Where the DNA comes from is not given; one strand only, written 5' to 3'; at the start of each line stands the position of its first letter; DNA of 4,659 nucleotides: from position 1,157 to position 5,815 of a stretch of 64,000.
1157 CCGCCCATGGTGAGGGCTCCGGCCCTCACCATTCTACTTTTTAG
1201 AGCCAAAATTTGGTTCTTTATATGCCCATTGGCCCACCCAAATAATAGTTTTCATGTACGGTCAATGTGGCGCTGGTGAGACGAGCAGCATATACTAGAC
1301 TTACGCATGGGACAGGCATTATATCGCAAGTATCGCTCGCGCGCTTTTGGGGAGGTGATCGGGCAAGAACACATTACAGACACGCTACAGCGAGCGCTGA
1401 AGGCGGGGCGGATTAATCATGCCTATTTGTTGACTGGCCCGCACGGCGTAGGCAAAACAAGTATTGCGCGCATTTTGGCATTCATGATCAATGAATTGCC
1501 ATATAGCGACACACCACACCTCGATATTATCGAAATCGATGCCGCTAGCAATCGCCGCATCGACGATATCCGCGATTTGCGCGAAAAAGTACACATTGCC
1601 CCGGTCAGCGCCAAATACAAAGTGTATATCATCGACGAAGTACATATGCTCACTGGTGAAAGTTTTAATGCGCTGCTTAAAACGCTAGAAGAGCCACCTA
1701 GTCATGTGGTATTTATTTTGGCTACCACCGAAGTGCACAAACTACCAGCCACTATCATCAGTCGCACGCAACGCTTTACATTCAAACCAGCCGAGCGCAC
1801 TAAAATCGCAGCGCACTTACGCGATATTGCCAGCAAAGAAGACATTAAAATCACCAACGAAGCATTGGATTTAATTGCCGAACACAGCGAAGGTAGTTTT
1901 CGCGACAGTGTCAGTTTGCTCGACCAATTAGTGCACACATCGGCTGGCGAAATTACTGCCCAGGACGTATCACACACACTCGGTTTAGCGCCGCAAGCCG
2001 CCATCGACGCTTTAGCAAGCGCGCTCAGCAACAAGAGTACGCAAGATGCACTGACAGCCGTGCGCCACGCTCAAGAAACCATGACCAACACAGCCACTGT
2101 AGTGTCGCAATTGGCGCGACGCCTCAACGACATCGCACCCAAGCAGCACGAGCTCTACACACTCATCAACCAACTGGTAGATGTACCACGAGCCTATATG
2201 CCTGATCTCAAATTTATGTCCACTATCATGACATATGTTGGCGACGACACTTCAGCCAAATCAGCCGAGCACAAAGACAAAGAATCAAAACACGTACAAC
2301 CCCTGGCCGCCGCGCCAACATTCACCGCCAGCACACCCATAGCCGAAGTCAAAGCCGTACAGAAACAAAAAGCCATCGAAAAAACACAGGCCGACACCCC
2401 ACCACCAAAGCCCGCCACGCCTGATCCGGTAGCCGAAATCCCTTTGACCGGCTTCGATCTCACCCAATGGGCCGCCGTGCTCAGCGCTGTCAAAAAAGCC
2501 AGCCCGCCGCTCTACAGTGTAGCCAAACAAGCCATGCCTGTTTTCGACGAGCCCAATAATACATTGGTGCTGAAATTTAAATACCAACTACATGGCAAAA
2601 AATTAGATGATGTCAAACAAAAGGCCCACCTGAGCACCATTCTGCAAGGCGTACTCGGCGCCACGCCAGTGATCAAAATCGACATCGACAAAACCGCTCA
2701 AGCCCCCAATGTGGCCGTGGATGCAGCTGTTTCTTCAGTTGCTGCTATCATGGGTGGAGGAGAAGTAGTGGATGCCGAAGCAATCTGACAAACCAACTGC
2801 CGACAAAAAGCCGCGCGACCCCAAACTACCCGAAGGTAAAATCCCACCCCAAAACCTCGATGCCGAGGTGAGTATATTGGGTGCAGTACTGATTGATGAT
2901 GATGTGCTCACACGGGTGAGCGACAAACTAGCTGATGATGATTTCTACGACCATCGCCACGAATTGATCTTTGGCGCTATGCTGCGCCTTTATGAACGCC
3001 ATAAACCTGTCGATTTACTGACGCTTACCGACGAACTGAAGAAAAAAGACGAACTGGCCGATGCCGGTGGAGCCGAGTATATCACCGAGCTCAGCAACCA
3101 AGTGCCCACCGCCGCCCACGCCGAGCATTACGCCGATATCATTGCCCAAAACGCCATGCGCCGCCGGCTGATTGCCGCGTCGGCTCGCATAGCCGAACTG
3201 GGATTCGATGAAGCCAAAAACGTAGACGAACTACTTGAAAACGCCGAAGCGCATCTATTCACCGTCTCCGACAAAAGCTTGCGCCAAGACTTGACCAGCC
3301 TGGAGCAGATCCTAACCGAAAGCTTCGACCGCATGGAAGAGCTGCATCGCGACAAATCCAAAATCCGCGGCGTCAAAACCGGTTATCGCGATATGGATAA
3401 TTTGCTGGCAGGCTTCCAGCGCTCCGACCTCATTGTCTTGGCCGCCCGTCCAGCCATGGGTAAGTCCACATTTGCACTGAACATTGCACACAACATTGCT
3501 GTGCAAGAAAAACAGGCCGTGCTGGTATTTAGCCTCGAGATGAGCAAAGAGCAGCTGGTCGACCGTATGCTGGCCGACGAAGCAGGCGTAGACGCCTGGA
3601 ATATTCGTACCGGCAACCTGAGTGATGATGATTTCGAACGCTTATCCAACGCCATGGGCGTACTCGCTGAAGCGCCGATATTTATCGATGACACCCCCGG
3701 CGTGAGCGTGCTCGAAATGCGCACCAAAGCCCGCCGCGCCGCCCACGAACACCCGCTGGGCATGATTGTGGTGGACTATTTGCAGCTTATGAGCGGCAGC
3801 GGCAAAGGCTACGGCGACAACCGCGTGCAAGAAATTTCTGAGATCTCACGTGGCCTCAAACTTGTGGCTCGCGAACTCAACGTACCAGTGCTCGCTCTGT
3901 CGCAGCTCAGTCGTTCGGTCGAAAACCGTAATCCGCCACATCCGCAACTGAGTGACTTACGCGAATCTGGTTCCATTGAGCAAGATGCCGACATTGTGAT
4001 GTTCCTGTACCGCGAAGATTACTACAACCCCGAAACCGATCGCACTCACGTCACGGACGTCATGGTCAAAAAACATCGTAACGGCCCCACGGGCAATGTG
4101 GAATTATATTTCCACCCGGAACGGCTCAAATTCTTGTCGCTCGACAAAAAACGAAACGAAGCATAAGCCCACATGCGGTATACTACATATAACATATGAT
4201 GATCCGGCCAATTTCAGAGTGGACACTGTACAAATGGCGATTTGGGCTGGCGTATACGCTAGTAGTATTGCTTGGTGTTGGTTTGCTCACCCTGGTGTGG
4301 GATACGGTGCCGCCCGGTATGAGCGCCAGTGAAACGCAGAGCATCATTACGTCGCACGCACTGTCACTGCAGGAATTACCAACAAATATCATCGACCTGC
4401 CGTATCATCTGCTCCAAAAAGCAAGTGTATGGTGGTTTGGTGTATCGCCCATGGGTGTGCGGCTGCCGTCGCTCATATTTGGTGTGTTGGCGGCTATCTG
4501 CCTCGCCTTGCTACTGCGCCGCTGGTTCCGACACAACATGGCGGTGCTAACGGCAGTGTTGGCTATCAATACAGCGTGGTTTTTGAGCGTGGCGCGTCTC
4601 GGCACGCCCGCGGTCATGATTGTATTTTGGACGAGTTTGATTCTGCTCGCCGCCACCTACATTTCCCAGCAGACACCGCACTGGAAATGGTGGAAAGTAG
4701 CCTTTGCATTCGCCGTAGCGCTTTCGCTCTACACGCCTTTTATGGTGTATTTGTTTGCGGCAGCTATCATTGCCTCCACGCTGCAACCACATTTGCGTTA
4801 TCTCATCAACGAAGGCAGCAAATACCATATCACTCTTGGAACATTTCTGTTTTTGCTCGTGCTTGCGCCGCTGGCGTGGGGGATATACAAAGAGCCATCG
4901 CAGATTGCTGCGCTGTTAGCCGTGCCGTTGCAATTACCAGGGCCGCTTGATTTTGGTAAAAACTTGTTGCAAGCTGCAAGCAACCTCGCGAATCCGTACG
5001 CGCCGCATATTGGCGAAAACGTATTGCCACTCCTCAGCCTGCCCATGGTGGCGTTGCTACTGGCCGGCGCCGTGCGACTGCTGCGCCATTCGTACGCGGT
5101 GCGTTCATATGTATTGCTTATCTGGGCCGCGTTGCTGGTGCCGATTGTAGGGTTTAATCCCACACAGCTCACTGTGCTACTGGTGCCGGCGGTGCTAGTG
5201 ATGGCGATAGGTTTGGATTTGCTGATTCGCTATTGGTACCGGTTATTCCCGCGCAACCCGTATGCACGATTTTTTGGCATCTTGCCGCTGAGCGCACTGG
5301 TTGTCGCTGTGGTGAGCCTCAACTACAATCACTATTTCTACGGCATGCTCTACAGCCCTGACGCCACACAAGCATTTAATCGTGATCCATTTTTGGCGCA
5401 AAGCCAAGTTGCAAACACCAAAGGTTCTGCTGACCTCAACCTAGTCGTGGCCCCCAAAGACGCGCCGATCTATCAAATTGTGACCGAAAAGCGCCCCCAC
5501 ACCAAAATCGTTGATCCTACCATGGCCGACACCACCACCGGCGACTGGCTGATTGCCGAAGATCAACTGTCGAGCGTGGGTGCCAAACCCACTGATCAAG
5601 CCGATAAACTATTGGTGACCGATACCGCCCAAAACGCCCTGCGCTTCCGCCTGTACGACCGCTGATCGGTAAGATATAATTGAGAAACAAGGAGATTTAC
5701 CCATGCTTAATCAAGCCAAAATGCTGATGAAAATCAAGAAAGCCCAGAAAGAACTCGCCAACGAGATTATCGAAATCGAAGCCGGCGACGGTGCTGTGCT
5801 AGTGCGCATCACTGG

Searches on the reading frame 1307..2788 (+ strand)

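Call 15: search_protein_families(library=pfam, proteins=[window:1307-2788:+], max_evalue=0.001)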
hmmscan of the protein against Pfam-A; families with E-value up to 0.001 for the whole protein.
window:1307-2788:+ (493 aa): 12 families
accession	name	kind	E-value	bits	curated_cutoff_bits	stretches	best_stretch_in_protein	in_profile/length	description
PF13177.12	DNA_pol3_delta2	-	4e-34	118.4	27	1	19-162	1-160/161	DNA polymerase III, delta subunit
PF00004.35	AAA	-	6e-15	56.3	21.2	1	40-159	1-128/131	ATPase family associated with various cellular activities (AAA)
PF22608.2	DNAX_ATPase_lid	-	4e-12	46.2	27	1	166-213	1-48/49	DNA polymerase III clamp loader subunit, ATPase lid domain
PF13191.12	AAA_16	-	1.2e-06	29.6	32.6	1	17-58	2-45/167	AAA ATPase domain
PF13401.12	AAA_22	-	2.7e-06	28.2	27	1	40-141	8-123/130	AAA domain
PF05496.18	RuvB_N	-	4.9e-06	26.8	27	1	10-128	2-109/159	Holliday junction DNA helicase RuvB P-loop domain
PF07728.20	AAA_5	-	7e-06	26.5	22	1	41-131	3-94/139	AAA domain (dynein-related subfamily)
PF13479.12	AAA_24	-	6e-05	23.4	27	0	40-115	5-76/195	AAA domain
PF06068.19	TIP49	-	9e-05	22.2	23.8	0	106-141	277-311/347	TIP49 P-loop domain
PF13173.12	AAA_14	-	0.00015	22.2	27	1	38-129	3-86/129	AAA domain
PF20720.3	nSTAND3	-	0.00015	22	27.2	1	24-63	4-43/155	Novel STAND NTPase 3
PF01078.27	Mg_chelatase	-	0.00025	21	20.3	1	14-82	2-65/207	Magnesium chelatase, subunit ChlI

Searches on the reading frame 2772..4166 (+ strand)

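Call 15: search_protein_families(library=pfam, proteins=[window:2772-4166:+], max_evalue=0.001)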
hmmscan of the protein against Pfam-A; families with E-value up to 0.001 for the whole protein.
window:2772-4166:+ (464 aa): 5 families
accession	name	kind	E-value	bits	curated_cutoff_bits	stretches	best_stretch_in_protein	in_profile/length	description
PF03796.21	DnaB_C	-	7.6e-108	360.2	27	1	200-454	1-253/255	DnaB-like helicase C terminal domain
PF00772.26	DnaB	-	4.9e-34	116.9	23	1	25-125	2-102/103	DnaB-like helicase N terminal domain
PF13481.12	AAA_25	-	9.2e-14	52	27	1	190-379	4-190/195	AAA domain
PF06745.19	ATPase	-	7.6e-05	22.6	26.6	1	201-267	1-68/231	KaiC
PF20307.4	divDNAB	-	0.00034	19.9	26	0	155-244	6-103/356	Divergent DnaB-like ATPase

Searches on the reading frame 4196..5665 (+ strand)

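Call 15: search_protein_families(library=pfam, proteins=[window:4196-5665:+], max_evalue=0.001)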
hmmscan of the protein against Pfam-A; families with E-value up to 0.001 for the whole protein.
window:4196-5665:+ (489 aa): 2 families
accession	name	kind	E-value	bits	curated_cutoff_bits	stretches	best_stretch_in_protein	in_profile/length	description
PF13231.12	PMT_2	-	2.5e-09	38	26.1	1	74-228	10-160/160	Dolichyl-phosphate-mannose-protein mannosyltransferase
PF02366.24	PMT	-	0.00017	21.7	22.7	1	72-178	68-177/245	Dolichyl-phosphate-mannose-protein mannosyltransferase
